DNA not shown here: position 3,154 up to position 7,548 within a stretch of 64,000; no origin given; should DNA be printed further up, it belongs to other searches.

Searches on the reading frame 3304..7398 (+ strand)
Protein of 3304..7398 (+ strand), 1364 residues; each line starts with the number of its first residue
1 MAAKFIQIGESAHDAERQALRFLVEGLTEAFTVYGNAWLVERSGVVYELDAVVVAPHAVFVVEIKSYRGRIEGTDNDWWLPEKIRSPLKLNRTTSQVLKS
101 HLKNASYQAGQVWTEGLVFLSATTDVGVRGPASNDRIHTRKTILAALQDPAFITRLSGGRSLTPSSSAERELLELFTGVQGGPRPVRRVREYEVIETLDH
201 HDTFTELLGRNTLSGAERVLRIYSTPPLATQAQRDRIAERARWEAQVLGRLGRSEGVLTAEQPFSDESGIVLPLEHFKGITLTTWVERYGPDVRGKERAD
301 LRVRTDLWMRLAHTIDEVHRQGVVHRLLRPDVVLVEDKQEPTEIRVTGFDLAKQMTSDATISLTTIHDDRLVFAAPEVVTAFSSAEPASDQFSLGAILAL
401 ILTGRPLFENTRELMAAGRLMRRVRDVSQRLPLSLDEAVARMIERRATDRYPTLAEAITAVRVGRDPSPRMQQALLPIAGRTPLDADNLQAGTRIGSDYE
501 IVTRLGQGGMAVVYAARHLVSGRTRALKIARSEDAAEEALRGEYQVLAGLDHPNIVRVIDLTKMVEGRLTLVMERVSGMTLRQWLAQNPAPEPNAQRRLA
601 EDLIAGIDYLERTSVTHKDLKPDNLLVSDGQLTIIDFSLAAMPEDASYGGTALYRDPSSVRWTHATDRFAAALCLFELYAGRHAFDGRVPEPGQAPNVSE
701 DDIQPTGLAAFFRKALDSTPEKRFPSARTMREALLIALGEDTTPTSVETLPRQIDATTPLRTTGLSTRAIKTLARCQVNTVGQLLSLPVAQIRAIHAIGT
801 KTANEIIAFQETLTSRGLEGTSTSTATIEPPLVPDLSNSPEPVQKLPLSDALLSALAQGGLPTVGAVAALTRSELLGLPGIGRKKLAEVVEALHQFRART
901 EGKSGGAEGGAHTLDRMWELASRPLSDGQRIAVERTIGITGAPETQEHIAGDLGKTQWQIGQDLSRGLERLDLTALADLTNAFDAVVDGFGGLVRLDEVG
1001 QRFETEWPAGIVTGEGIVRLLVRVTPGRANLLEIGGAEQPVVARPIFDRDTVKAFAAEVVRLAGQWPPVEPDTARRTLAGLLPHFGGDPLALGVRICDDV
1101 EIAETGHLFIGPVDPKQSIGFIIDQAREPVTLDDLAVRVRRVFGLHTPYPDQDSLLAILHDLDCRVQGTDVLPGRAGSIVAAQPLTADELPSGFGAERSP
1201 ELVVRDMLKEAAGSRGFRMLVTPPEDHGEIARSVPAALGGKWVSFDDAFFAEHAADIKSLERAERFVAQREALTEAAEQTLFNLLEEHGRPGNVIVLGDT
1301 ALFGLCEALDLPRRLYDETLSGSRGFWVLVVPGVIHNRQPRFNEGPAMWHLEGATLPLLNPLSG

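Call 4: search_protein_families(library=pfam, proteins=[window:3304-7398:+], max_evalue=0.01)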
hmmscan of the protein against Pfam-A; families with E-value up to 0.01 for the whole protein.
window:3304-7398:+ (1364 aa): 9 families
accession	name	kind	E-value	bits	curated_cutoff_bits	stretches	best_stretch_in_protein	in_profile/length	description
PF00069.31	Pkinase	-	1.4e-50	172.6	31.7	2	499-688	1-200/263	Protein kinase domain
PF07714.23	PK_Tyr_Ser-Thr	-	5e-26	92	23.1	2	501-663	3-171/258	Protein tyrosine and serine/threonine kinase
PF03118.21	RNA_pol_A_CTD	-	3.2e-13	49.6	23.8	2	759-807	14-62/67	Bacterial RNA polymerase, alpha chain C terminal domain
PF08378.17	NERD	-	1.1e-12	48.9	22.1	1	13-120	3-110/111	Nuclease-related domain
PF06293.20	Kdo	-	4e-08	33.4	21.3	1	549-637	72-166/207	Lipopolysaccharide kinase (Kdo/WaaP) family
PF01636.29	APH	-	2.9e-07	31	23.2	1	611-640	166-197/239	Phosphotransferase enzyme family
PF14520.12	HHH_5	-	1.7e-06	28.9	27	1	853-894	15-56/57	Helix-hairpin-helix domain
PF00633.29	HHH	-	0.00049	20.3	24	0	866-890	4-28/30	Helix-hairpin-helix motif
PF01163.29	RIO1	-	0.0013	18.8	22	1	570-641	82-152/187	RIO domain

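Call 5: search_protein_families(library=padloc, proteins=[window:3304-7398:+], max_evalue=0.001)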
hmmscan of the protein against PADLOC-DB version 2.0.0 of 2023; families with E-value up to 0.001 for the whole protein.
window:3304-7398:+ (1364 aa): 37 families (the best 25 are shown)
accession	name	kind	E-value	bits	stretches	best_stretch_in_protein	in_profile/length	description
PDLC02512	PglW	-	1.8e-127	425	2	4-823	5-870/1403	PglW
PDLC02513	PglW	-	1.6e-90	302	2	1-700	1-683/1413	PglW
PDLC04042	PD-T4-6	-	3.3e-60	202.2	2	495-738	7-273/292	-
PDLC04053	PD-T4-6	-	1.1e-55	187.2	2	497-753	9-287/311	-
PDLC04138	mad6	-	5.3e-53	178.9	2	494-689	48-260/659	mads_6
PDLC04054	PD-T4-6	-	2.3e-51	173.3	2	494-759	7-294/347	-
PDLC04047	PD-T4-6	-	4.7e-45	152.1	2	491-741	4-276/327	-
PDLC04061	PD-T4-6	-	5.6e-44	149.5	2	493-744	12-290/510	-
PDLC04057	PD-T4-6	-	2e-43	147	2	492-749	3-282/443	-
PDLC03920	MkoA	-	2.7e-41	139.8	2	493-737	5-277/1112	-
PDLC04043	PD-T4-6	-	5.2e-39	132.6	2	497-827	15-349/452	-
PDLC04060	PD-T4-6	-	3e-38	129.9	2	492-767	3-297/486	-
PDLC04039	PD-T4-6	-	9e-37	125.1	2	487-764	5-302/458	-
PDLC04048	PD-T4-6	-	2e-36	124.1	2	490-688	3-215/354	-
PDLC04041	PD-T4-6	-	4.3e-36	123.1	2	479-740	12-296/443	-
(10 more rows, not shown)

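Call 6: search_protein_families(library=ncbifam, proteins=[window:3304-7398:+], max_evalue=0.001)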
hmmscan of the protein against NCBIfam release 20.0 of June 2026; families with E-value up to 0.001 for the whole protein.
window:3304-7398:+ (1364 aa): 24 families
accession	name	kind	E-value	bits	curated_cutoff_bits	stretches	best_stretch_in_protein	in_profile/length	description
NF047741.1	antiphage_MADS6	equivalog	5.3e-122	408.4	460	2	3-614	2-611/612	methylation-associated defense system protein kinase MAD6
NF033442.0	BREX_PglW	equivalog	2e-117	393.6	990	1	6-817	4-857/1391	BREX system serine/threonine kinase PglW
NF033483.0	PknB_PASTA_kin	equivalog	1.6e-48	166.1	450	2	492-744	2-275/563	Stk1 family PASTA domain-containing Ser/Thr kinase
NF038150.1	lanthi_synth_IV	equivalog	1.8e-33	115.9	650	2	236-462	234-454/851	class IV lanthionine synthetase LanL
NF052427.1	StpK7MSMEG_1200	equivalog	9.4e-26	90.4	900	2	498-794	8-320/601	serine/threonine protein kinase StpK7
NF038151.1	lanthi_synth_III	equivalog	2.5e-23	82.4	575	2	513-678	236-422/833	class III lanthionine synthetase LanKC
TIGR03903.1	TOMM_kin_cyc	equivalog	9.2e-20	70.1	705.75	1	526-645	7-134/1267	TOMM system kinase/cyclase fusion protein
NF053615.1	SerThrKinAfsKStmc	equivalog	2.8e-16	59.4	1300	2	493-641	10-159/809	protein serine/threonine kinase AfsK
NF009651.0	PRK13184.1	equivalog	2.3e-14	52.3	839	1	498-643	3-163/932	serine/threonine-protein kinase PknD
NF043056.1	T4SS_LegK1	equivalog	7e-13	48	550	1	518-679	102-284/516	Dot/Icm T4SS effector kinase LegK1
NF003519.0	PRK05182.2-5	equivalog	1.3e-11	44.1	277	1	756-808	253-305/320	DNA-directed RNA polymerase subunit alpha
TIGR03724.2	arch_bud32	equivalog_domain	6.5e-10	38.8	125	1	566-645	65-136/193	KEOPS complex kinase/ATPase Bud32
TIGR02027.1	rpoA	equivalog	9.3e-09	34.9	227.8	1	759-808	237-286/298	DNA-directed RNA polymerase subunit alpha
NF003516.0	PRK05182.2-2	equivalog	2.6e-07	30.1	353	1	754-811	243-300/315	DNA-directed RNA polymerase subunit alpha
NF058632.1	SerThrKinPrkT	equivalog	2.6e-07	30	280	1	496-636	20-161/322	serine/threonine protein kinase PrkT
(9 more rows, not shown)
